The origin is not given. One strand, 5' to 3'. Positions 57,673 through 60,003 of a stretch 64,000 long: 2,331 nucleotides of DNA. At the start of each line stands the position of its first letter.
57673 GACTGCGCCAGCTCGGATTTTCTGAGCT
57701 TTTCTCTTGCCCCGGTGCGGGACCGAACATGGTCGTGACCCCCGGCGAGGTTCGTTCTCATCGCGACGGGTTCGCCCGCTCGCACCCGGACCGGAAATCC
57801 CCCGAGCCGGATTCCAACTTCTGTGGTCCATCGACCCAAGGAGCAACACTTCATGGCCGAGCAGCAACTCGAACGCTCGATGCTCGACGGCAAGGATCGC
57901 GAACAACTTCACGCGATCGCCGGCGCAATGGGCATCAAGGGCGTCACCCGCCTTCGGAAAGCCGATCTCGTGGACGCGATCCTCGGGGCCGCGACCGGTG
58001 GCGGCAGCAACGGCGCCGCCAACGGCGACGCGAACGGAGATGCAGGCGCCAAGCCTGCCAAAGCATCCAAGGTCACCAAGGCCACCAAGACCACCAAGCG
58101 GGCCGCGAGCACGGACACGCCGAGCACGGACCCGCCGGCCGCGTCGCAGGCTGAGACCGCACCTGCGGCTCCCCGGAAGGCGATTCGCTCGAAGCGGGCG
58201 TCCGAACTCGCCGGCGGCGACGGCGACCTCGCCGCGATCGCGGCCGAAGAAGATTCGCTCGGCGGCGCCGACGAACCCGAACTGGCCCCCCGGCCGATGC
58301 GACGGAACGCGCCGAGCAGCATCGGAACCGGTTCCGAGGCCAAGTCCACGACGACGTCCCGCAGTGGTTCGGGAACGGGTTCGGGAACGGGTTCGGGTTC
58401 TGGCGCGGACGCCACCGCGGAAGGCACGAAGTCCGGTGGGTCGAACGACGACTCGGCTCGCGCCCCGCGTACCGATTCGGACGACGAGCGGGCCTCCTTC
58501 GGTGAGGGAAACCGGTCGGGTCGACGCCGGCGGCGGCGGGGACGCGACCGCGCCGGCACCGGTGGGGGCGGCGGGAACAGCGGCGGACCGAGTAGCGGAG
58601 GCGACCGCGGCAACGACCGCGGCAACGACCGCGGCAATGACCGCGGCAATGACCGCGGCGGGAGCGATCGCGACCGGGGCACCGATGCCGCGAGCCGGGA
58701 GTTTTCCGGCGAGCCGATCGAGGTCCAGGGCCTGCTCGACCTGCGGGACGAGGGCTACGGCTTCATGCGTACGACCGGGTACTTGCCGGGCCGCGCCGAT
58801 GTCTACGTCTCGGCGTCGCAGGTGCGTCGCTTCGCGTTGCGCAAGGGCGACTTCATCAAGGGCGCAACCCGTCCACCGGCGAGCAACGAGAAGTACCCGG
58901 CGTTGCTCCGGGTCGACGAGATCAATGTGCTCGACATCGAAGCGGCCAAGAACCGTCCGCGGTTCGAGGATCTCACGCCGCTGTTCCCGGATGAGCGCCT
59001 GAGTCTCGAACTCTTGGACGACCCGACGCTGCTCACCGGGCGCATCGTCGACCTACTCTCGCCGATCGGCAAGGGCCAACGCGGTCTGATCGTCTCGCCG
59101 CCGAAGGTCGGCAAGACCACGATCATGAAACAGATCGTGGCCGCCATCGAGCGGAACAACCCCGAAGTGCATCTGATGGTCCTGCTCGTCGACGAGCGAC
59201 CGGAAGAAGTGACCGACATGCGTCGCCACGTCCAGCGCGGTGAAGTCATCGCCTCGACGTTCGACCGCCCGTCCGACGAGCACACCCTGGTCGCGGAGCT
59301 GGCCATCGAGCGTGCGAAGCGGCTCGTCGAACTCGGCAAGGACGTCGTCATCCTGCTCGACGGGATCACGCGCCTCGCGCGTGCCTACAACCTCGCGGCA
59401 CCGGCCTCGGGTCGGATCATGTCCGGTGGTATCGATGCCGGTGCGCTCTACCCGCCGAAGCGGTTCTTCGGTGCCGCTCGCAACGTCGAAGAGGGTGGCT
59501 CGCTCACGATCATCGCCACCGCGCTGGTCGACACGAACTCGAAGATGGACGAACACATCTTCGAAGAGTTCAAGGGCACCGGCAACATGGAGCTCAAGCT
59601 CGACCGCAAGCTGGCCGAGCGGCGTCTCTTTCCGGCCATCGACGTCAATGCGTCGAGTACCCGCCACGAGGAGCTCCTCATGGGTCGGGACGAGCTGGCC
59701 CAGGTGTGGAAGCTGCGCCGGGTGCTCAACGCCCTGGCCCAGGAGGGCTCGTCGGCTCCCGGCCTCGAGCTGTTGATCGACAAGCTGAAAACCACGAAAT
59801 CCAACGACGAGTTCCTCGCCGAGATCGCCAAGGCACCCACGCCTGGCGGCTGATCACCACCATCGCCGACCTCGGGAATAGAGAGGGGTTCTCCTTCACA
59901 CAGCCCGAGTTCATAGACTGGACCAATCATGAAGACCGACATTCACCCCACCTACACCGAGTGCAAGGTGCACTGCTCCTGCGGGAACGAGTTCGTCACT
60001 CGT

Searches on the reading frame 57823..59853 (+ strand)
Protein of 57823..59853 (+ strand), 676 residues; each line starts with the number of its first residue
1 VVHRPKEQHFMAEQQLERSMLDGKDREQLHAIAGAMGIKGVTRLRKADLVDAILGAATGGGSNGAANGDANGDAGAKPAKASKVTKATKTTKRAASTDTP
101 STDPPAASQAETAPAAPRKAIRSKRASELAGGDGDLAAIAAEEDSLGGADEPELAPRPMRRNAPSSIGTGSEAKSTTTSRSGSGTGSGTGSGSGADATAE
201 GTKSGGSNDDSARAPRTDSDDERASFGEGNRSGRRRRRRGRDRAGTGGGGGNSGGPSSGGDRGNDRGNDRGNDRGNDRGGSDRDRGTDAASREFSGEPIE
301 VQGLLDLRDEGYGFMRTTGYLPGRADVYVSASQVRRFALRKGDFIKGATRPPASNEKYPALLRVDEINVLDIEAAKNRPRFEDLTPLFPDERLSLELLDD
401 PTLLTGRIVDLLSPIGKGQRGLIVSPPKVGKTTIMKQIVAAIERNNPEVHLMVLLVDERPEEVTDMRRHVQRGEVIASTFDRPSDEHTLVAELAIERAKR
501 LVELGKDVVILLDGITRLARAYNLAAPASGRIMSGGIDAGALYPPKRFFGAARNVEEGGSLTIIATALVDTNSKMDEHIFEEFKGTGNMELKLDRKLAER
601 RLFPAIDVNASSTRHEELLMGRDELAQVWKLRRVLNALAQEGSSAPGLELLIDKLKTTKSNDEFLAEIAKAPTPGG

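Call 13: search_protein_families(library=pfam, proteins=[window:57823-59853:+], max_evalue=0.001)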
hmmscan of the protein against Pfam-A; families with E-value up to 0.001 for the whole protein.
window:57823-59853:+ (676 aa): 4 families
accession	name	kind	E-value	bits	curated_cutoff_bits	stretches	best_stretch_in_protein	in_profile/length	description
PF07497.18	Rho_RNA_bind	-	1.2e-27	95.9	27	1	301-372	1-72/73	Rho termination factor, RNA-binding domain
PF00006.31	ATP-synt_ab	-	2.2e-26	93.3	29.5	1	407-612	3-212/213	ATP synthase alpha/beta family, nucleotide-binding domain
PF07498.18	Rho_N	-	2.7e-08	34.1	24.9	1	26-58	7-39/43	Rho termination factor, N-terminal domain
PF19568.5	Spore_III_AA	-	0.00085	18.9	27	0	420-461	146-188/306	Sporulation stage III, protein AA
